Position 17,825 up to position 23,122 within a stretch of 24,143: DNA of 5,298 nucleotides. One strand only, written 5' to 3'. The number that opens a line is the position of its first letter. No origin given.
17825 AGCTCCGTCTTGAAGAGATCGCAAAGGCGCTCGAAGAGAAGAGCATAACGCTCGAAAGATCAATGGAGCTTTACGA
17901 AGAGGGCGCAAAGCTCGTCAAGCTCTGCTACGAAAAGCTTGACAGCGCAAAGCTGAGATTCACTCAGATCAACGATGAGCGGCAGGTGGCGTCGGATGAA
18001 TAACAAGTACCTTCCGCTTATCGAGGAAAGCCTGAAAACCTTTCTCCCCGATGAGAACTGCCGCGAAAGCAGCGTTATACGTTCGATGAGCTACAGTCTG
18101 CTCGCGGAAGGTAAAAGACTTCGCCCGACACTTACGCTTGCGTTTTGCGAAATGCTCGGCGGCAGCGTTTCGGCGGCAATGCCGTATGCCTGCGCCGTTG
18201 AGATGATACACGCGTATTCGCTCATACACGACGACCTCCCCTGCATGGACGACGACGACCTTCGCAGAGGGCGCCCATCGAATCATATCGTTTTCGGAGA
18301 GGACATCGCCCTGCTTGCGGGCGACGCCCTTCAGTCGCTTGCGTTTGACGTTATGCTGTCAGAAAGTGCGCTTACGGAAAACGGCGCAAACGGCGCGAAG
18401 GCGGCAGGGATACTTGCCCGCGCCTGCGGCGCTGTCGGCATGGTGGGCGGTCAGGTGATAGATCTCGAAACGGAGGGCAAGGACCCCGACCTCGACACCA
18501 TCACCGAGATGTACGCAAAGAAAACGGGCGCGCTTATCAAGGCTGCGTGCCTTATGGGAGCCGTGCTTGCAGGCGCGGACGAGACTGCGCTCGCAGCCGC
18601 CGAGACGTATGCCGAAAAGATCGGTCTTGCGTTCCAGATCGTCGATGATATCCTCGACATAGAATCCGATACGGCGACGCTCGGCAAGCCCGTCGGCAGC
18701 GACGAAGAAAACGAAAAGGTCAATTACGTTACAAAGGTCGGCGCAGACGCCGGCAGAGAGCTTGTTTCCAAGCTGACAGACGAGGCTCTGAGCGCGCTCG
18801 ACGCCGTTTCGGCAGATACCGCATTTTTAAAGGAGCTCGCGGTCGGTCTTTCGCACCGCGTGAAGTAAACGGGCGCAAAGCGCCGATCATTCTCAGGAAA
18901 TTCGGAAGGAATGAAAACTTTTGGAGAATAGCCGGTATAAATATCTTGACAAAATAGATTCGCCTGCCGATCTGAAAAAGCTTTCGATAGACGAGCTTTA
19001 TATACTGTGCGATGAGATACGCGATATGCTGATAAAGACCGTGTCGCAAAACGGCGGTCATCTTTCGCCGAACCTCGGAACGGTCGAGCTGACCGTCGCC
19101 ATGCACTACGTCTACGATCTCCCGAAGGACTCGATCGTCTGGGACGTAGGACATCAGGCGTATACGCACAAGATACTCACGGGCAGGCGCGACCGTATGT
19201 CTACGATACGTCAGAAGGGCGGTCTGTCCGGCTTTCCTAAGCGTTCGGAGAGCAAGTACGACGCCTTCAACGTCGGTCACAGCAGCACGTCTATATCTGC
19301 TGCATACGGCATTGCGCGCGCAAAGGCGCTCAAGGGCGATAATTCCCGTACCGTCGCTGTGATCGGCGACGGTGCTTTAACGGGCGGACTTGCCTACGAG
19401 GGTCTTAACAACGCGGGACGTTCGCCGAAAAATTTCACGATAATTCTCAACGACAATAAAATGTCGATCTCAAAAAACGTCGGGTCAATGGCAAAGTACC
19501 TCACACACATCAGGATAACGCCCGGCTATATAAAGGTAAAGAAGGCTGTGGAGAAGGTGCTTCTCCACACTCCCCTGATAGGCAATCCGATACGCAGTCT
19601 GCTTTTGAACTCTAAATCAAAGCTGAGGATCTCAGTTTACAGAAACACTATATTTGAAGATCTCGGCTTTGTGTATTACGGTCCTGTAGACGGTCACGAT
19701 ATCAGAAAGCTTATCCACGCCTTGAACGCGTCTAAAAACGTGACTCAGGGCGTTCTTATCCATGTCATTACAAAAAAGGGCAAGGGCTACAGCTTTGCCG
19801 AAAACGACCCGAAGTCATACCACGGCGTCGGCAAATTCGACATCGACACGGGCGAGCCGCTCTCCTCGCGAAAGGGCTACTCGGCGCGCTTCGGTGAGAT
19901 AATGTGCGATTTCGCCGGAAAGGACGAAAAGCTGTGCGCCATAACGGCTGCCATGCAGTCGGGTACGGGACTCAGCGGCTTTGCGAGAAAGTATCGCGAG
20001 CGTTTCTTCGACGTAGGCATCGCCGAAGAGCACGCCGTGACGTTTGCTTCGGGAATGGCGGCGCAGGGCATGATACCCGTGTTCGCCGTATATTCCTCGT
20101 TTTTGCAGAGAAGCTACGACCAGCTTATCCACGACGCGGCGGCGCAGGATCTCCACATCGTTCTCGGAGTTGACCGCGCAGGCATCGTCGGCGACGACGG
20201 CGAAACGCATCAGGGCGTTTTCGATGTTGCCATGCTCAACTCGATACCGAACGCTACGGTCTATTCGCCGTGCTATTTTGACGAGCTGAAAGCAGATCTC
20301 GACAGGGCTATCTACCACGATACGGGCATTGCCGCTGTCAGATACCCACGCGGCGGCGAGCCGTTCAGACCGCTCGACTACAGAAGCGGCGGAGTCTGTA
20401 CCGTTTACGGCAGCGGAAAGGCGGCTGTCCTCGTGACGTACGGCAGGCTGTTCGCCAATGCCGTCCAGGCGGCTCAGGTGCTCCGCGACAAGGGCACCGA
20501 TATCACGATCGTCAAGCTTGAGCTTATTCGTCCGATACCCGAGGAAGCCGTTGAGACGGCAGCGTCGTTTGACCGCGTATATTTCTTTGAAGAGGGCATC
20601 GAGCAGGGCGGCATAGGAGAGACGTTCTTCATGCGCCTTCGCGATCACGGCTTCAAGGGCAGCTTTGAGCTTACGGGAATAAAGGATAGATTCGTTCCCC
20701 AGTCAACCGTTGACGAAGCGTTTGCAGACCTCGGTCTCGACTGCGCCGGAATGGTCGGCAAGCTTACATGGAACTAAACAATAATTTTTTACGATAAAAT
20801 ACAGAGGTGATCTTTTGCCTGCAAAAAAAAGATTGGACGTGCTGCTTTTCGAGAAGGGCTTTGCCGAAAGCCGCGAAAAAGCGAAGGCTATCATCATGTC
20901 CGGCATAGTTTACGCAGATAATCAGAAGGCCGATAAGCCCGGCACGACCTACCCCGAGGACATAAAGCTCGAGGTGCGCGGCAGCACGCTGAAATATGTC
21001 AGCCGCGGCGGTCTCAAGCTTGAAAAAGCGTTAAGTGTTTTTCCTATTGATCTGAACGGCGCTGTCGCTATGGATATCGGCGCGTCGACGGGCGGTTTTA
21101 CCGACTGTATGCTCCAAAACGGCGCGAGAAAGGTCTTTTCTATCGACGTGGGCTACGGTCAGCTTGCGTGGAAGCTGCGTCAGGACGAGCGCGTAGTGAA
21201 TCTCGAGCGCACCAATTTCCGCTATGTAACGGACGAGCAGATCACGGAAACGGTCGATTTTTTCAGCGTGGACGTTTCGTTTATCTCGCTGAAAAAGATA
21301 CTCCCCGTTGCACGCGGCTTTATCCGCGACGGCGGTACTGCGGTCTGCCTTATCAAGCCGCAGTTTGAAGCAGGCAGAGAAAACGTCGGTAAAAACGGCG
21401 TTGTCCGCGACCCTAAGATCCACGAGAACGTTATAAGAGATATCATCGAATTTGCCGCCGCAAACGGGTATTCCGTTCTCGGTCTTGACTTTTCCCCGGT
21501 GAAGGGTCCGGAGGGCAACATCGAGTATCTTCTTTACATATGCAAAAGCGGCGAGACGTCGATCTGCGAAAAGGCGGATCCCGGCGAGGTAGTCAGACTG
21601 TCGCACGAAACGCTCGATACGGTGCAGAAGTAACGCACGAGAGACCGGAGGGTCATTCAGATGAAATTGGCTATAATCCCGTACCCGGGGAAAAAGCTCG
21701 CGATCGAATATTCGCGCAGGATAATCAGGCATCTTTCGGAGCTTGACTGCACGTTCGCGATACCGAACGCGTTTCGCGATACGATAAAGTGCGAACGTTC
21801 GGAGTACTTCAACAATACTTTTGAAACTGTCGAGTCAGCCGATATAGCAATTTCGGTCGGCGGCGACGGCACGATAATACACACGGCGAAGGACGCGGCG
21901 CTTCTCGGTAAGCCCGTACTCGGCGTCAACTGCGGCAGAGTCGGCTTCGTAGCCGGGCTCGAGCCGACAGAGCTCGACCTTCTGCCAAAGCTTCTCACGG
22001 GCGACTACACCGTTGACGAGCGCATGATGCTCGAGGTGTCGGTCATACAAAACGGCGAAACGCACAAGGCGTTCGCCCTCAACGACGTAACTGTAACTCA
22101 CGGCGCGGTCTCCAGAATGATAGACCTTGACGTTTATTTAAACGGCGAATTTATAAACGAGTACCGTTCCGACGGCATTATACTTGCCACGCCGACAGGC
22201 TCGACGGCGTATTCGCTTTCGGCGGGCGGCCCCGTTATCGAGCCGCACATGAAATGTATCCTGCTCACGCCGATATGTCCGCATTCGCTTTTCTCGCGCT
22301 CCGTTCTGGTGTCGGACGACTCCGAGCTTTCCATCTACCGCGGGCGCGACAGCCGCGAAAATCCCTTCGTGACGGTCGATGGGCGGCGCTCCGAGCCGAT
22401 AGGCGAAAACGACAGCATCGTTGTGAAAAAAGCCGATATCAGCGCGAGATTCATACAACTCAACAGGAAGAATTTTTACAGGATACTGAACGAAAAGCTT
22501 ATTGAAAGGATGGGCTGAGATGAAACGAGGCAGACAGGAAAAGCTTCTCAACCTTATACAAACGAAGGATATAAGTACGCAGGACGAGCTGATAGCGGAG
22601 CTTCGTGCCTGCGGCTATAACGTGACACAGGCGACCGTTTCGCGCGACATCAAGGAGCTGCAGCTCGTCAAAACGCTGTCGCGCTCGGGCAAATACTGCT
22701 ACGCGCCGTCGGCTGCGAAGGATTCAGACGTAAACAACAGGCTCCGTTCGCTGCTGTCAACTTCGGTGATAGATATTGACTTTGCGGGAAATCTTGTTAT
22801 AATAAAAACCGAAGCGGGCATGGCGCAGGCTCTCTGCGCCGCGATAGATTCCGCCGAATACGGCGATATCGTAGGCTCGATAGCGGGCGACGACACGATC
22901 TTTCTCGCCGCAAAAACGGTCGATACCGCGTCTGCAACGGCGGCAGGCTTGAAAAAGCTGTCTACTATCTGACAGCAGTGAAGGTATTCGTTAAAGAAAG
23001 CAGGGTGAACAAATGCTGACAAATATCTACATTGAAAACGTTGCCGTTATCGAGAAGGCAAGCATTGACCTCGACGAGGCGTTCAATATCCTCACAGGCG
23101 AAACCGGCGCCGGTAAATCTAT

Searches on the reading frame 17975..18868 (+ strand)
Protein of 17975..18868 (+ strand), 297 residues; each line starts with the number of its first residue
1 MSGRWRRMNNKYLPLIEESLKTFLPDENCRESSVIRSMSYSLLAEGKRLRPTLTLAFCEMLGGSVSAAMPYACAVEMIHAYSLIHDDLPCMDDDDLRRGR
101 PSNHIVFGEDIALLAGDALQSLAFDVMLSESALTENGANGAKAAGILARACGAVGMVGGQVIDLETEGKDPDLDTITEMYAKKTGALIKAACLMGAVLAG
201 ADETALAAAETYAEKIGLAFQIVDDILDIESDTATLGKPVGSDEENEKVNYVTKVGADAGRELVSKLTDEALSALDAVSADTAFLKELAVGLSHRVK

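Call 8: search_protein_families(library=pfam, proteins=[window:17975-18868:+])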
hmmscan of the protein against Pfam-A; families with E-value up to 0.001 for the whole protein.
window:17975-18868:+ (297 aa): 1 family
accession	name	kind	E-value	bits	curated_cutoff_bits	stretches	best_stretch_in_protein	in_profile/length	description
PF00348.22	polyprenyl_synt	-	1.9e-56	191.6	27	1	36-255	6-217/251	Polyprenyl synthetase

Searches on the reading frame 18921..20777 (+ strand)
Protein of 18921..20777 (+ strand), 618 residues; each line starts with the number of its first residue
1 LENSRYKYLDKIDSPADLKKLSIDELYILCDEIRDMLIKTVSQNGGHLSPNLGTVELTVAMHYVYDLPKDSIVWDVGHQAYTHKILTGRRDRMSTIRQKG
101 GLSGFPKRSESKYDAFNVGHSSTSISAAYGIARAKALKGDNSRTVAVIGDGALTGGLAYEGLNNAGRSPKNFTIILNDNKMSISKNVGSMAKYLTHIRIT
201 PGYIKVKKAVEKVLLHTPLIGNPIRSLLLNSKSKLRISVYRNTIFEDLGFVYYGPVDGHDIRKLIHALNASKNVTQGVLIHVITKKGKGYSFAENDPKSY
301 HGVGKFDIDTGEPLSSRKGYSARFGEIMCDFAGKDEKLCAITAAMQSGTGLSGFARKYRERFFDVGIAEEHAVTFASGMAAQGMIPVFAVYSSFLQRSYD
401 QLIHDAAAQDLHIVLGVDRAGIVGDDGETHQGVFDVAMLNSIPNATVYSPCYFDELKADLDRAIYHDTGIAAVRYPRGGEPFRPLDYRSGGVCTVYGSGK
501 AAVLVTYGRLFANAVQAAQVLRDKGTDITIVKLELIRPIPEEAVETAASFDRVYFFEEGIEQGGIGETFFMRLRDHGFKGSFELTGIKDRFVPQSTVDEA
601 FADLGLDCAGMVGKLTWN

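Call 79: search_protein_families(library=pfam, proteins=[window:18921-20777:+])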
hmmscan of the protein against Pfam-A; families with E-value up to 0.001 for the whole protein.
window:18921-20777:+ (618 aa): 5 families
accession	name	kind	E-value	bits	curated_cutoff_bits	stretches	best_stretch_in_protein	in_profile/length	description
PF13292.11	DXP_synthase_N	-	1.9e-118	395.2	21.2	1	9-284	1-274/274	1-deoxy-D-xylulose-5-phosphate synthase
PF02779.29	Transket_pyr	-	3.6e-37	128.1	27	1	321-478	6-170/174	Transketolase, pyrimidine binding domain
PF02780.25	Transketolase_C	-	1.2e-13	51.5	25.9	1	498-609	8-122/124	Transketolase, C-terminal domain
PF17147.9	PFOR_II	-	4.8e-06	27.3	27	1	502-563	3-65/102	Pyruvate:ferredoxin oxidoreductase core domain II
PF00676.26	E1_dh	-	0.00017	21.1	22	1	122-184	104-166/300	Dehydrogenase E1 component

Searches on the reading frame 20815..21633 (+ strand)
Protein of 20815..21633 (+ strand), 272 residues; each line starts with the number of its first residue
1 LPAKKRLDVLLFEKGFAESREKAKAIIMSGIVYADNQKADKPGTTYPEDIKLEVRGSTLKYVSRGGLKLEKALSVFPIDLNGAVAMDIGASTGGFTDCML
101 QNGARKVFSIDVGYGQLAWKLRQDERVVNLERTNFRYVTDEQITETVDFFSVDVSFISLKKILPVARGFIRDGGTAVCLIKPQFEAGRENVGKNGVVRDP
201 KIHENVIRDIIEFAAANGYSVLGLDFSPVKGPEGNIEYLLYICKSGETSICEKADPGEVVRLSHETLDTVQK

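Call 79: search_protein_families(library=pfam, proteins=[window:20815-21633:+])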
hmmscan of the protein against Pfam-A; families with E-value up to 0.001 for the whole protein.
window:20815-21633:+ (272 aa): 2 families
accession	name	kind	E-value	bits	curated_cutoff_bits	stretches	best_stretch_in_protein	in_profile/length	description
PF01728.25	FtsJ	-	9.3e-44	149.9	24.1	1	61-241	1-178/181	FtsJ-like methyltransferase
PF01479.30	S4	-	1.6e-09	37.7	22.8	1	6-45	2-41/48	S4 domain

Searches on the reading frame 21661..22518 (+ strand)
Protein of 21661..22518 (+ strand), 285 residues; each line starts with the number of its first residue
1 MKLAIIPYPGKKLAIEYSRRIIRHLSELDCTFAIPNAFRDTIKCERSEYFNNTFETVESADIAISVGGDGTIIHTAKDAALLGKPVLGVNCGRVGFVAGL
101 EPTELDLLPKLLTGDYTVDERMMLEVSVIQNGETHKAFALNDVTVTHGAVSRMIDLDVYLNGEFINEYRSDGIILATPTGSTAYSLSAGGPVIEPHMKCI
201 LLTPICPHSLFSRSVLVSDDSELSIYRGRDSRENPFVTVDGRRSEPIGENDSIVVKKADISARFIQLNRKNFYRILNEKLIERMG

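Call 79: search_protein_families(library=pfam, proteins=[window:21661-22518:+])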
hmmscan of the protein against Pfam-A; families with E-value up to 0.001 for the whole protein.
window:21661-22518:+ (285 aa): 2 families
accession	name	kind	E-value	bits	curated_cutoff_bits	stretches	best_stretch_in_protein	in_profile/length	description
PF20143.4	NAD_kinase_C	-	7.5e-36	123.1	23.7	1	140-266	1-125/126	ATP-NAD kinase C-terminal domain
PF01513.26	NAD_kinase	-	8e-11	42.8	25.5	1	4-116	2-130/130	ATP-NAD kinase N-terminal domain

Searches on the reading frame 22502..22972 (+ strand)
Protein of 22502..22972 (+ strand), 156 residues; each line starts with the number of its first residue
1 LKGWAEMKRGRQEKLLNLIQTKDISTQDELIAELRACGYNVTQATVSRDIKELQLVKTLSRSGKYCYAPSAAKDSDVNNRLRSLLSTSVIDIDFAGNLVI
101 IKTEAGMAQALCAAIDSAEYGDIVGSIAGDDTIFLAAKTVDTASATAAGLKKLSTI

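Call 79: search_protein_families(library=pfam, proteins=[window:22502-22972:+])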
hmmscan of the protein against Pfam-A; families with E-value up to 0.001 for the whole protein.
window:22502-22972:+ (156 aa): 2 families
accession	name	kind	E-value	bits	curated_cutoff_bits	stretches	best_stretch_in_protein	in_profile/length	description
PF01316.27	Arg_repressor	-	5.2e-23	81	27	1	8-68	3-63/70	Arginine repressor, DNA binding domain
PF02863.23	Arg_repressor_C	-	1.3e-22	79.8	25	1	86-151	2-67/68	Arginine repressor, C-terminal domain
